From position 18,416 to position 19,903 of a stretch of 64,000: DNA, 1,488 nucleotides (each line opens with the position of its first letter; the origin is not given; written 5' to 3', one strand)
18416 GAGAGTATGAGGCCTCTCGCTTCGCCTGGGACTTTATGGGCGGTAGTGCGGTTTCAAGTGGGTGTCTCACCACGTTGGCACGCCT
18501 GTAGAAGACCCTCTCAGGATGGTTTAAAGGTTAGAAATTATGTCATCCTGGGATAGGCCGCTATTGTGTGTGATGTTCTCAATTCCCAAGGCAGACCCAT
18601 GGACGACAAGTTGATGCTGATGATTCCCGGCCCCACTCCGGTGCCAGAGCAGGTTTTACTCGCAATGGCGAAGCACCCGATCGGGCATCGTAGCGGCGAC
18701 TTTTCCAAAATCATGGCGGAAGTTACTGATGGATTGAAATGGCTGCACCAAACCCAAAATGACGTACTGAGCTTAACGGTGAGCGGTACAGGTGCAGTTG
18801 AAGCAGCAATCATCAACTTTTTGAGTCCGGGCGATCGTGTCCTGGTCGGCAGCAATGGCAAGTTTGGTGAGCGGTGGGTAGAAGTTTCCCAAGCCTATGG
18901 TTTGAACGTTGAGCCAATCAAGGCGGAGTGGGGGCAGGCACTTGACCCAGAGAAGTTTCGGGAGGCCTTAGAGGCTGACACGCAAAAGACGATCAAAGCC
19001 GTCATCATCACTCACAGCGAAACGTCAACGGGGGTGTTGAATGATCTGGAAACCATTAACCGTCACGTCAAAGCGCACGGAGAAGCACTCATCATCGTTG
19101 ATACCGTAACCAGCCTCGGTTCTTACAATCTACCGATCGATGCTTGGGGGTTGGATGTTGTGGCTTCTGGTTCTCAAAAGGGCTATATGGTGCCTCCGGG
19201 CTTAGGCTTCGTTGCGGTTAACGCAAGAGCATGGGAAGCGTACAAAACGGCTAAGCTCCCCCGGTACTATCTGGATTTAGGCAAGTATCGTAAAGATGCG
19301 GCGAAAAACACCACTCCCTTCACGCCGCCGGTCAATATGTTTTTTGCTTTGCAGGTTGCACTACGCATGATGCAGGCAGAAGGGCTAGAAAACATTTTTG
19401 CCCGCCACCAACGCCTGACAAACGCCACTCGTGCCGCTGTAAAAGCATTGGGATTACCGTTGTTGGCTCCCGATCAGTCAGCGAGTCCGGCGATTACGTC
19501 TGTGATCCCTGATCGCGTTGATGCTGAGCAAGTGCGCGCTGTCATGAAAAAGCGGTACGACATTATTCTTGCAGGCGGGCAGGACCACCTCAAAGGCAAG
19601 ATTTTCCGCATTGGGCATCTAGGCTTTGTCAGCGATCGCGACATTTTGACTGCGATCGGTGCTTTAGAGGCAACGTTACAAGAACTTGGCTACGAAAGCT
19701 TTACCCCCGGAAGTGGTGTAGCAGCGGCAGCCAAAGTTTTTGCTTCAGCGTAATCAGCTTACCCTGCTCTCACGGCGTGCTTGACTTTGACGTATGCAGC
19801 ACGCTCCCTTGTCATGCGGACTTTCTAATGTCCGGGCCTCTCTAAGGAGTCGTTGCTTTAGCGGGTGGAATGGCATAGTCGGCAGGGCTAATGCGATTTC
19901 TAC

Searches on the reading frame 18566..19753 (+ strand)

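Call 45: search_protein_families(library=pfam, proteins=[window:18566-19753:+], max_evalue=0.00001)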
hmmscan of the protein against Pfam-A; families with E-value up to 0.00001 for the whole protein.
window:18566-19753:+ (395 aa): 2 families
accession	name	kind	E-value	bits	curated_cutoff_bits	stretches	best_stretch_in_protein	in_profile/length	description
PF00266.25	Aminotran_5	-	1.3e-29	103.8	21.5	1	21-339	6-339/371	Aminotransferase class-V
PF01053.26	Cys_Met_Meta_PP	-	2.7e-06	26.6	27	1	70-203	72-196/381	Cys/Met metabolism PLP-dependent enzyme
